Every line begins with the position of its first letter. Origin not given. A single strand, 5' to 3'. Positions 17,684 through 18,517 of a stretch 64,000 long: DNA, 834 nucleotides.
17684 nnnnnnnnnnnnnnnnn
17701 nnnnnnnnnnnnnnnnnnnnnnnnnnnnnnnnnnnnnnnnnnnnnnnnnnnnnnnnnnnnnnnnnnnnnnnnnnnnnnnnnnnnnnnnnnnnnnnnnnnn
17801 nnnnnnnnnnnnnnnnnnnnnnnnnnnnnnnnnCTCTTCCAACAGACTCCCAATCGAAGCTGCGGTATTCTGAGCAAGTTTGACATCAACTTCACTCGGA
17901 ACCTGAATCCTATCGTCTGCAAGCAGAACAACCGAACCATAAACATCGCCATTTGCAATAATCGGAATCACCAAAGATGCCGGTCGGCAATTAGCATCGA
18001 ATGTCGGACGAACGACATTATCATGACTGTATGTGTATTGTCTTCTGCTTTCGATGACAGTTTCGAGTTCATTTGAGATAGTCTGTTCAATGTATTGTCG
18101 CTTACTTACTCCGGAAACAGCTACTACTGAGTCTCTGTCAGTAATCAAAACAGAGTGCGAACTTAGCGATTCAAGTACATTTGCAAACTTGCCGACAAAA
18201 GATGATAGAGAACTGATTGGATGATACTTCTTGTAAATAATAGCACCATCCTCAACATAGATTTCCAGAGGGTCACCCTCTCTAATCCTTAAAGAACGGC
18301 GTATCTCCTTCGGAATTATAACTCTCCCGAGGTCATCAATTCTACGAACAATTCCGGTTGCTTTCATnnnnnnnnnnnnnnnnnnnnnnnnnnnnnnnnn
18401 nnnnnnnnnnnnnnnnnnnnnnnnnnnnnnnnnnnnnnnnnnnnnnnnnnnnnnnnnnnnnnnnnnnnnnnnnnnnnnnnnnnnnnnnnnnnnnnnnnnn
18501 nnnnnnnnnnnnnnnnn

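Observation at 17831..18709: Adjacent phage-encoded SpoVT homolog and AbrB-like regulator, candidates for manipulating host sporulation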

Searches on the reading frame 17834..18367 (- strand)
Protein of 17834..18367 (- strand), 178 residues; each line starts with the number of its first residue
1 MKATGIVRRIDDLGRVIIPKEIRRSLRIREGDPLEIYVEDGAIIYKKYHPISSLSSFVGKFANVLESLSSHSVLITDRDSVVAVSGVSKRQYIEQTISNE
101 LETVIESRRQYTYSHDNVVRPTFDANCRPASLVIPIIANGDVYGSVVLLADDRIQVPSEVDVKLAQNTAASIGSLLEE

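Call 3: search_protein_families(library=pfam, proteins=[window:17834-18367:-], max_evalue=1)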
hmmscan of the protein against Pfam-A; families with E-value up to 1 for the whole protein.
window:17834-18367:- (178 aa): 4 families
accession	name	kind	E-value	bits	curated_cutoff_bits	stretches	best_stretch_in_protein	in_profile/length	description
PF15714.11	SpoVT_C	-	1.5e-29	103.1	27.5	1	54-174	2-125/128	Stage V sporulation protein T C-terminal, transcription factor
PF04014.23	MazE_antitoxin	-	3.1e-12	46.7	24.7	1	7-47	1-43/48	Antidote-toxin recognition MazE, bacterial antitoxin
PF01590.32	GAF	-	0.00035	21.5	22.4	1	85-173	39-130/133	GAF domain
PF13185.12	GAF_2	-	0.00046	20.8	28.6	1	80-177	33-136/136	GAF domain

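Call 4: search_protein_families(library=ncbifam, proteins=[window:17834-18367:-], max_evalue=1)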
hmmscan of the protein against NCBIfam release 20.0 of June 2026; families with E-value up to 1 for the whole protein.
window:17834-18367:- (178 aa): 7 families
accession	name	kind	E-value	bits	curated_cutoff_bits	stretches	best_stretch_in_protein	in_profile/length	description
TIGR02851.1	spore_V_T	equivalog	1.6e-55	187.8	235.9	1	2-173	1-176/180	stage V sporulation protein T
TIGR01439.1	lp_hng_hel_AbrB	domain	1.1e-12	47.5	28.3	1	8-46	2-41/44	transcriptional regulator, AbrB family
TIGR02609.1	doc_partner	hypoth_equivalog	0.00013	22.3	55.9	1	16-54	12-50/74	putative addiction module antidote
NF040962.1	near_HgcAB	equivalog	0.00018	21.3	70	1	9-36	9-36/70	HgcAB-associated protein HgcC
NF050106.1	TA_MazE_antitoxin_Deino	equivalog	0.00041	20.5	65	1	14-61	1-48/65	type II toxin-antitoxin system MazE family antitoxin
NF006352.0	PRK08577.1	equivalog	0.042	13.9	140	1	2-33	2-32/136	hypothetical protein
TIGR02916.1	PEP_his_kin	equivalog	0.079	11.5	300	1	85-150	365-431/679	XrtA/PEP-CTERM system histidine kinase PrsK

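Call 5: search_protein_families(library=phrogs, proteins=[window:17834-18367:-], max_evalue=0.1)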
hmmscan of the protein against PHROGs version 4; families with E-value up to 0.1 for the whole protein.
window:17834-18367:- (178 aa): 4 families
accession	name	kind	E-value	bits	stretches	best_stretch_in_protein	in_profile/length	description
phrog_4681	-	moron, auxiliary metabolic gene and host takeover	1.3e-21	77.3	1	1-57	1-54/87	antitoxin from a toxin-antitoxin system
phrog_36746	-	moron, auxiliary metabolic gene and host takeover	1.6e-09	39.2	1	1-50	1-50/93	antitoxin from a toxin-antitoxin system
phrog_21789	-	head and packaging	0.013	14.1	1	96-169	221-292/1195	virion structural protein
phrog_10720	-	unknown function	0.067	14.3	0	75-143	2-72/120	-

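Call 7: search_dna_similar(query=window:17834-18367:-, collection=phages, mode=protein, max_rows=40)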
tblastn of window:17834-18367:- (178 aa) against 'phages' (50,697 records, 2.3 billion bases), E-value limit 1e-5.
Records with a match: 70; places in all: 72; records where one place covers at least 80% of the query: 10.
Best place of each record, by identity: 60-80% 5; <60% 65.
By first word of the organism name: Paenibacillus 34; Bacteriophage 15; Bacillus 11; Listeria 4; Geobacillus 2; Moorella 1; Clostridium 1; Halomonas 1; Brevibacillus 1.
By host as written in the record: - 15; Paenibacillus larvae 2017 10; Paenibacillus larvae F1A 8; Paenibacillus larvae 5; Paenibacillus larvae NRRL 2605 5; Bacillus cereus 5; Listeria monocytogenes 4; Bacillus thuringiensis BGSC 4AJ1 2; and 12 more.
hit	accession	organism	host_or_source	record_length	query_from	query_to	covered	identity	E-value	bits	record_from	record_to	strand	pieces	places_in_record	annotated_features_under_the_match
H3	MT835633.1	Bacteriophage sp.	human fecal samples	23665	1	177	99%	47.8%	7e-46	166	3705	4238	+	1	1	record has no annotation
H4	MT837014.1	Bacteriophage sp.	human fecal samples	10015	1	178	100%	46.7%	5e-42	154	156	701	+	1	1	record has no annotation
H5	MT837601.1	Bacteriophage sp.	human fecal samples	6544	1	177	99%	44.9%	2e-38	144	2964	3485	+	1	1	record has no annotation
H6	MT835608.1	Bacteriophage sp.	human fecal samples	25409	1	178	100%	43.0%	3e-40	149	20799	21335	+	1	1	record has no annotation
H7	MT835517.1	Bacteriophage sp.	human fecal samples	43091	1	178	100%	43.0%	5e-34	131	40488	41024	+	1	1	record has no annotation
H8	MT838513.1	Bacteriophage sp.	human fecal samples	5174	1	178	100%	42.0%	1e-37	142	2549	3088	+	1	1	record has no annotation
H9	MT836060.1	Bacteriophage sp.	human fecal samples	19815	1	178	100%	41.1%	8e-31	122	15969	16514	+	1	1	record has no annotation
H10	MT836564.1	Bacteriophage sp.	human fecal samples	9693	1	177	99%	34.8%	3e-27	112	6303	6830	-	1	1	record has no annotation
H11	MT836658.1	Bacteriophage sp.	human fecal samples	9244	28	178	85%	37.4%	1e-21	97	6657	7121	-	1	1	record has no annotation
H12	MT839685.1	Bacteriophage sp.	human fecal samples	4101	1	111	62%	50.0%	9e-30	119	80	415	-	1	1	record has no annotation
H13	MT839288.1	Bacteriophage sp.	human fecal samples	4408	10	178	95%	22.8%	6e-7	54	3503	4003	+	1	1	record has no annotation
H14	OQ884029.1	Bacillus phage SDFMU_Pfc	Lysinibacillus fusiformis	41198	1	50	28%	76.5%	1e-16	82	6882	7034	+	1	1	transcription state regulatory protein | hypothetical protein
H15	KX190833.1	Bacillus phage vB_BtS_BMBtp14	Bacillus thuringiensis BGSC 4AJ1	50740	2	89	49%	39.8%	3e-10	64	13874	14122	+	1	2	antitoxin protein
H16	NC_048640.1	Bacillus phage vB_BtS_BMBtp14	Bacillus thuringiensis BGSC 4AJ1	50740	2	89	49%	39.8%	3e-10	64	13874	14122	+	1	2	antitoxin from a toxin-antitoxin system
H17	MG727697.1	Paenibacillus phage Dragolir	Paenibacillus larvae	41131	1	56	31%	62.5%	3e-13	72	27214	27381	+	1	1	transcriptional regulator | hypothetical protein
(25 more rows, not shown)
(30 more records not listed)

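Call 12: find_homologous_proteins(query=window:17834-18367:-)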
Query window:17834-18367:- (178 aa): 8000 proteins with E <= 0.001 among 8000 candidates; the best 120 are listed.
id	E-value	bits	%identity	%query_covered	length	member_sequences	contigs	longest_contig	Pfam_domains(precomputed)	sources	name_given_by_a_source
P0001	4.8e-100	350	92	100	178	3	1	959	PF15714.12,PF04014.24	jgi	jgi:AbrB family transcriptional regulator (stage V sporulation protein T)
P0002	1.9e-98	345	91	100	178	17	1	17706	PF15714.12,PF04014.24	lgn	-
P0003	1.3e-97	342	90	100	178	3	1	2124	PF15714.12,PF04014.24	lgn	-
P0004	4.6e-97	340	91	100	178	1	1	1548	PF15714.12,PF04014.24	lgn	-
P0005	1.5e-96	339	89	100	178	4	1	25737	PF15714.12,PF04014.24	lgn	-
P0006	1.1e-93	329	89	100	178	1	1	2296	PF15714.12,PF04014.24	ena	-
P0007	9.8e-92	323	87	100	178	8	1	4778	PF15714.12,PF04014.24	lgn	-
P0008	1.2e-90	320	85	100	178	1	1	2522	PF15714.12,PF04014.24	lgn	-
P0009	1.0e-88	313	84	100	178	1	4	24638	PF15714.12,PF04014.24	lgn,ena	-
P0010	2.7e-88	312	87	94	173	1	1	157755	PF15714.12,PF04014.24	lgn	-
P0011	2.5e-86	305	82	100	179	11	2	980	PF15714.12,PF04014.24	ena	-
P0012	4.2e-85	301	80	100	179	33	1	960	PF15714.12,PF04014.24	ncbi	-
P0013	8.5e-84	297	79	100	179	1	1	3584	PF15714.12,PF04014.24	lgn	-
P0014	2.4e-81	289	78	100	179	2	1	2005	PF15714.12,PF04014.24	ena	-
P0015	4.6e-81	288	78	100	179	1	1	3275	PF15714.12,PF04014.24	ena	-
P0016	3.2e-80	286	77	100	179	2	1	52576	PF15714.12,PF04014.24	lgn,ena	-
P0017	1.1e-79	284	75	100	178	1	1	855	PF15714.12,PF04014.24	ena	-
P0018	2.5e-78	279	77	100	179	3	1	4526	PF15714.12,PF04014.24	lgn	-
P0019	2.9e-77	276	74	100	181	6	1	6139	PF15714.12,PF04014.24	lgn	-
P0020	1.2e-75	271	50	95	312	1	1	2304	PF15714.12,PF04014.24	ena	-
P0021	1.2e-72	261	70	100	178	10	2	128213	PF15714.12,PF04014.24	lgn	-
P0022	1.1e-63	232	63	100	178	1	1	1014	PF15714.12,PF04014.24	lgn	-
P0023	7.1e-62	226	60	99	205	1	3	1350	PF15714.12,PF04014.24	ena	-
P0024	2.9e-61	224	62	100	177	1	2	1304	PF15714.12,PF04014.24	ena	-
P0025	3.4e-61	224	60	99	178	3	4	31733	PF15714.12,PF04014.24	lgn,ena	-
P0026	1.7e-60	222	58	100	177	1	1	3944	PF15714.12,PF04014.24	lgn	-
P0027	2.9e-60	221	60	99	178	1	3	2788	PF15714.12,PF04014.24,PF01590.33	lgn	-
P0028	3.2e-60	221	52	97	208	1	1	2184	PF15714.12,PF04014.24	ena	-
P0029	5.5e-54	200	55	100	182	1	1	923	PF15714.12,PF04014.24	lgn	-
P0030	9.8e-54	200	55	100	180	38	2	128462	PF15714.12,PF04014.24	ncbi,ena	-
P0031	1.4e-53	199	54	100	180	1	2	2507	PF15714.12,PF04014.24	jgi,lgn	-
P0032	1.4e-53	199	55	100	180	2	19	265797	PF15714.12,PF04014.24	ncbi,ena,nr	ncbi:MAG: AbrB/MazE/SpoVT family DNA-binding domain-containing protein [Ruminococcus sp.]|nr:AbrB/Ma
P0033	1.5e-53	199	58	100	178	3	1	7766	PF15714.12,PF04014.24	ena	-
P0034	1.9e-53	199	55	100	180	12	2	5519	PF15714.12,PF04014.24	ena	-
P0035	3.0e-53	198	54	100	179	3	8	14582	PF15714.12,PF04014.24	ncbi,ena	-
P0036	4.3e-53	197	55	100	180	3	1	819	PF15714.12,PF04014.24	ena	-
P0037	5.4e-53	197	55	100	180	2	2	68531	PF15714.12,PF04014.24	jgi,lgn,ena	-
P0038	5.6e-53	197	55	100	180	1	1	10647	PF15714.12,PF04014.24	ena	-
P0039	8.4e-53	196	54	100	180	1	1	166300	PF15714.12,PF04014.24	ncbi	-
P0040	9.4e-53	196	54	100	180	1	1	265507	PF15714.12,PF04014.24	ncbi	-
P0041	1.2e-52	196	54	100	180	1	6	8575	PF15714.12,PF04014.24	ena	-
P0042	1.3e-52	196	56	100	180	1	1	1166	PF15714.12,PF04014.24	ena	-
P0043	1.4e-52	196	55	100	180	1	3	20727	PF15714.12,PF04014.24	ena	-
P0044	1.7e-52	195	54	100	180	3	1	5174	PF15714.12,PF04014.24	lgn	-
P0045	1.9e-52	195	54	100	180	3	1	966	PF15714.12,PF04014.24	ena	-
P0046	2.1e-52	195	54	100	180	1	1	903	PF15714.12,PF04014.24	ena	-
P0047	2.3e-52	195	54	100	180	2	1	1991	PF15714.12,PF04014.24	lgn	-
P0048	2.7e-52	195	53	100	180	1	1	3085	PF15714.12,PF04014.24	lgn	-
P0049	2.8e-52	195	54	100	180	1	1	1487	PF15714.12,PF04014.24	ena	-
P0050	3.0e-52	195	54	100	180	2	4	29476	PF15714.12,PF04014.24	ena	-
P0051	3.0e-52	195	54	100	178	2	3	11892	PF15714.12,PF04014.24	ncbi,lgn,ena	-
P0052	3.2e-52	195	53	100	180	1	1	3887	PF15714.12,PF04014.24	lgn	-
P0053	3.3e-52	195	55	100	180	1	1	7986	PF15714.12,PF04014.24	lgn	-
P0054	3.5e-52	194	54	100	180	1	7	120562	PF15714.12,PF04014.24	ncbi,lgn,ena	-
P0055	3.6e-52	194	54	100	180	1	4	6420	PF15714.12,PF04014.24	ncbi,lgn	-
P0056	3.9e-52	194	54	100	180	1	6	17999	PF15714.12,PF04014.24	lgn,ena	-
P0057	4.2e-52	194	53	100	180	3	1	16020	PF15714.12,PF04014.24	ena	-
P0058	5.2e-52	194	56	99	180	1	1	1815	PF15714.12,PF04014.24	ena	-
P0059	5.2e-52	194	54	100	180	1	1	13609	PF15714.12,PF04014.24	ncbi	-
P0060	5.3e-52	194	54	100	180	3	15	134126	PF15714.12,PF04014.24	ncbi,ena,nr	ncbi:MAG: AbrB/MazE/SpoVT family DNA-binding domain-containing protein [Ruminococcus sp.]|nr:AbrB/Ma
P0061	5.5e-52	194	54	100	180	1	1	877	PF15714.12,PF04014.24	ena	-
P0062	5.5e-52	194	54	100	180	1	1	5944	PF15714.12,PF04014.24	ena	-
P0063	5.5e-52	194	54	100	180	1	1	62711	PF15714.12,PF04014.24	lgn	-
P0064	5.7e-52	194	56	100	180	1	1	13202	PF15714.12,PF04014.24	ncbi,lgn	-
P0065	5.7e-52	194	52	100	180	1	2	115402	PF15714.12,PF04014.24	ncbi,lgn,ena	-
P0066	6.1e-52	194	54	100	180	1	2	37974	PF15714.12,PF04014.24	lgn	-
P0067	6.2e-52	194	53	100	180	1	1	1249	PF15714.12,PF04014.24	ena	-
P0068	7.0e-52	194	54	100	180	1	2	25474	PF15714.12,PF04014.24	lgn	-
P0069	7.3e-52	193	54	100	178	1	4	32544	PF15714.12,PF04014.24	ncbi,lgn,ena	-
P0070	7.5e-52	193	55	100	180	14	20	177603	PF15714.12,PF04014.24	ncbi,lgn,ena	-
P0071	7.8e-52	193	55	100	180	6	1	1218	PF15714.12,PF04014.24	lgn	-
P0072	8.8e-52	193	53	99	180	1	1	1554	PF15714.12,PF04014.24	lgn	-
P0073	9.5e-52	193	54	100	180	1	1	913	PF15714.12,PF04014.24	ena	-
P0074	9.5e-52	193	54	99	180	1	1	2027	PF15714.12,PF04014.24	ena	-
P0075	9.8e-52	193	55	100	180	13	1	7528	PF15714.12,PF04014.24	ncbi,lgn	-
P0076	9.9e-52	193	54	100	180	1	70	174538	PF15714.12,PF04014.24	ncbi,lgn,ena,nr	ncbi:MAG: stage V sporulation T C-terminal domain-containing protein [Ruminococcus sp.]|nr:stage V s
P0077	1.0e-51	193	53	100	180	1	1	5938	PF15714.12,PF04014.24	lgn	-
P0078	1.0e-51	193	54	100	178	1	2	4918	PF15714.12,PF04014.24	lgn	-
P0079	1.2e-51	193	54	100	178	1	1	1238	PF15714.12,PF04014.24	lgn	-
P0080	1.3e-51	193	54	100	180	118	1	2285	PF15714.12,PF04014.24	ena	-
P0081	1.4e-51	193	52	100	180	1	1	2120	PF15714.12,PF04014.24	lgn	-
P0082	1.4e-51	193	55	100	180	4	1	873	PF15714.12,PF04014.24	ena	-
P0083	1.4e-51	192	53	100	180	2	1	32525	PF15714.12,PF04014.24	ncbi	-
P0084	1.6e-51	192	52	100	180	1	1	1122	PF15714.12,PF04014.24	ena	-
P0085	1.6e-51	192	54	100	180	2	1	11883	PF15714.12,PF04014.24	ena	-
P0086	1.7e-51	192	55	100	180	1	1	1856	PF15714.12,PF04014.24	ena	-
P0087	1.8e-51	192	54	100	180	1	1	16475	PF15714.12,PF04014.24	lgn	-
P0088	1.9e-51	192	54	100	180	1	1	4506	PF15714.12,PF04014.24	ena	-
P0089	2.0e-51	192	52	100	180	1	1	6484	PF15714.12,PF04014.24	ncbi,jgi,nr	ncbi:MAG: AbrB/MazE/SpoVT family DNA-binding domain-containing protein [Oscillospiraceae bacterium]|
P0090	2.0e-51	192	55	100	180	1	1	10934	PF15714.12,PF04014.24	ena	-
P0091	2.1e-51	192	55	100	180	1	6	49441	PF15714.12,PF04014.24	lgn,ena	-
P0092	2.1e-51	192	53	100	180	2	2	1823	PF15714.12,PF04014.24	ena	-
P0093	2.2e-51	192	53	100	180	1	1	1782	PF15714.12,PF04014.24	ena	-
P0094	2.3e-51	192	55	100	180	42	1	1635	PF15714.12,PF04014.24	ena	-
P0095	2.5e-51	192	53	99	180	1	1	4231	PF15714.12,PF04014.24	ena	-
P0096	2.5e-51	192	53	100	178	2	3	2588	PF15714.12,PF04014.24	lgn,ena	-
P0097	2.5e-51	192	54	100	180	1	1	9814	PF15714.12,PF04014.24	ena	-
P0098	2.5e-51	192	53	100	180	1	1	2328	PF15714.12,PF04014.24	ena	-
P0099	2.5e-51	192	53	99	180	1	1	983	PF15714.12,PF04014.24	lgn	-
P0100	2.5e-51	192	54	100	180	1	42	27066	PF15714.12,PF04014.24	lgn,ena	-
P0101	3.1e-51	191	53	99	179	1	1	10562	PF15714.12,PF04014.24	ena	-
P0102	3.3e-51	191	53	100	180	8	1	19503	PF15714.12,PF04014.24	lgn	-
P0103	3.3e-51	191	55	100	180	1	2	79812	PF15714.12,PF04014.24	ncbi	-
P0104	3.6e-51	191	54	100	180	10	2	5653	PF15714.12,PF04014.24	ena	-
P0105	3.6e-51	191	54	100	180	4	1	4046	PF15714.12,PF04014.24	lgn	-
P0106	3.7e-51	191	51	100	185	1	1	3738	PF15714.12,PF04014.24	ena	-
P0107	3.8e-51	191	54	100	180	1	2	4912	PF15714.12,PF04014.24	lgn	-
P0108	4.2e-51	191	53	100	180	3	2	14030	PF15714.12,PF04014.24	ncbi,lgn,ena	-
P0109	4.6e-51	191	54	100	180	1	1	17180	PF15714.12,PF04014.24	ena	-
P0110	4.7e-51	191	53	100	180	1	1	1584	PF15714.12,PF04014.24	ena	-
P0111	4.8e-51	191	55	100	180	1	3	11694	PF15714.12,PF04014.24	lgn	-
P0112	5.0e-51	191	54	100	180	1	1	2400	PF15714.12,PF04014.24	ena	-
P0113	5.7e-51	191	54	100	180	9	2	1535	PF15714.12,PF04014.24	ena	-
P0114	5.8e-51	191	52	100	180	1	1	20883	PF15714.12,PF04014.24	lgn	-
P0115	5.8e-51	191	55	100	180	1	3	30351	PF15714.12,PF04014.24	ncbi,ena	-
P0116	6.0e-51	190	53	100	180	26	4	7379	PF15714.12,PF04014.24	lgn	-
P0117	6.4e-51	190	53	100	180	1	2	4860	PF15714.12,PF04014.24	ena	-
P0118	6.6e-51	190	54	100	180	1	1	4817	PF15714.12,PF04014.24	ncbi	-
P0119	6.6e-51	190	52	100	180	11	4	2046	PF15714.12,PF04014.24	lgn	-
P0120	6.9e-51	190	53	100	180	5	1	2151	PF15714.12,PF04014.24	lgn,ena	-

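Call 14: search_solved_structures(query=window:17834-18367:-, show_alignments=2, max_evalue=0.01)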
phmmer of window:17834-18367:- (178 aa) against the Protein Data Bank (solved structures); distinct sequences matched with E-value up to 0.01: 9.
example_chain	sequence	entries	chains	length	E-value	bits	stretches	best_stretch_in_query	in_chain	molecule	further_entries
2w1t_B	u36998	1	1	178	1.1e-42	148.9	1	1-172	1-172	STAGE V SPORULATION PROTEIN T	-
2w1t_A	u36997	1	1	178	1.5e-42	148.4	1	1-172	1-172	STAGE V SPORULATION PROTEIN T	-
2ro5_A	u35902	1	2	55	2.9e-22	82.5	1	1-54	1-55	Stage V sporulation protein T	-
2k1n_A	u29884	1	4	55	3.3e-15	59.6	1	1-51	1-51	AbrB family transcriptional regulator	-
1z0r_A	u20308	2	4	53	4.2e-15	59.3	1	1-50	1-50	Transition state regulatory protein abrB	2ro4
1yfb_A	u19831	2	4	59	9.8e-15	58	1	1-50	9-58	Transition state regulatory protein abrB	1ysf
2w1r_A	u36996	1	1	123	2.7e-13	53.4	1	57-172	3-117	STAGE V SPORULATION PROTEIN T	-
2fy9_A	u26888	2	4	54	3.6e-10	43.2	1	1-50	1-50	Putative transition state regulator abh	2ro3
2glw_A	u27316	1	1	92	0.0035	20.5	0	7-37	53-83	92aa long hypothetical protein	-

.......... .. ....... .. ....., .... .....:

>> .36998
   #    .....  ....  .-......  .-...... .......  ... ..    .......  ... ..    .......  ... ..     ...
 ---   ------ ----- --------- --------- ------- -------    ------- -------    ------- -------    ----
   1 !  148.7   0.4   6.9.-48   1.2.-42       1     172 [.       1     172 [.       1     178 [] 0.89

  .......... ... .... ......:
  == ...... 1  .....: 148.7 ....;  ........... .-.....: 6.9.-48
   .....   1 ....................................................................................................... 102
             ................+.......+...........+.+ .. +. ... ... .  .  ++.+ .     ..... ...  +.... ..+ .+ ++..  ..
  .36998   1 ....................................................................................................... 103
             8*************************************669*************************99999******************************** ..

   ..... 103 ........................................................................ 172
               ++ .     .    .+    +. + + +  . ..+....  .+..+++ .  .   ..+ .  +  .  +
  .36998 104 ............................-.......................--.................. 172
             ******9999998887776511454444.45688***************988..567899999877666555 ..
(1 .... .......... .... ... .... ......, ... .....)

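Call 16: find_encoding_contigs(protein=P0010, flank=6000, max_places=2)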
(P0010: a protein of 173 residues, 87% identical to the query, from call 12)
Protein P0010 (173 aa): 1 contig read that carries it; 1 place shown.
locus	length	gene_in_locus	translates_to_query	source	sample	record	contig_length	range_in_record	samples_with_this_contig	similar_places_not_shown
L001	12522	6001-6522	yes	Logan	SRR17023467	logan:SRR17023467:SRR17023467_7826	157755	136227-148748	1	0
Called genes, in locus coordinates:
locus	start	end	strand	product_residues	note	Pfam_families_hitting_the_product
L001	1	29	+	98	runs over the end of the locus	-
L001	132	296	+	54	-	-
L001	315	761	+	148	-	-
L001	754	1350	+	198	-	-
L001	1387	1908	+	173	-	PF24746:DUF7694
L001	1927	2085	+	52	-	-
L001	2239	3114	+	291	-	PF18143:HAD_SAK_2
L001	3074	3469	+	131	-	PF09643:YopX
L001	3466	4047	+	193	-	-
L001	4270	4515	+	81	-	-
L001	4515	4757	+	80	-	-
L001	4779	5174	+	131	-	-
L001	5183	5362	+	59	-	-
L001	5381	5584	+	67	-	-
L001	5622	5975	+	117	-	-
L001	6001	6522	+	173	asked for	PF04014:MazE_antitoxin, PF15714:SpoVT_C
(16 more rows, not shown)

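Call 17: find_encoding_contigs(protein=P0021, flank=6000, max_places=2)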
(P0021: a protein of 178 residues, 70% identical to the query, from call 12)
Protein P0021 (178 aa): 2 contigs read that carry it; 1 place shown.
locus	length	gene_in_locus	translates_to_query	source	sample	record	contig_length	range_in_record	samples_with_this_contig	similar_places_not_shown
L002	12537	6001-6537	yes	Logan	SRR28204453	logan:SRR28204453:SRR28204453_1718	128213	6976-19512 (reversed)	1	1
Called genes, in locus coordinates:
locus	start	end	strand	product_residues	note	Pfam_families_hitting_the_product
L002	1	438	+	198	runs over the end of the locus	-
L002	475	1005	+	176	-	PF24746:DUF7694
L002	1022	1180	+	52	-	-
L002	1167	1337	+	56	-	-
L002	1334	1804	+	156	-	PF18143:HAD_SAK_2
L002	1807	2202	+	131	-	-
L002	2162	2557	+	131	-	PF09643:YopX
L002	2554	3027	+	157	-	PF09643:YopX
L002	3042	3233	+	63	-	-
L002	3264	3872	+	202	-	-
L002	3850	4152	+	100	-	-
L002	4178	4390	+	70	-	-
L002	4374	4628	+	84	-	-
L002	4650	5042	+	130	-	-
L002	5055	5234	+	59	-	-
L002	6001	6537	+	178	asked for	PF04014:MazE_antitoxin, PF15714:SpoVT_C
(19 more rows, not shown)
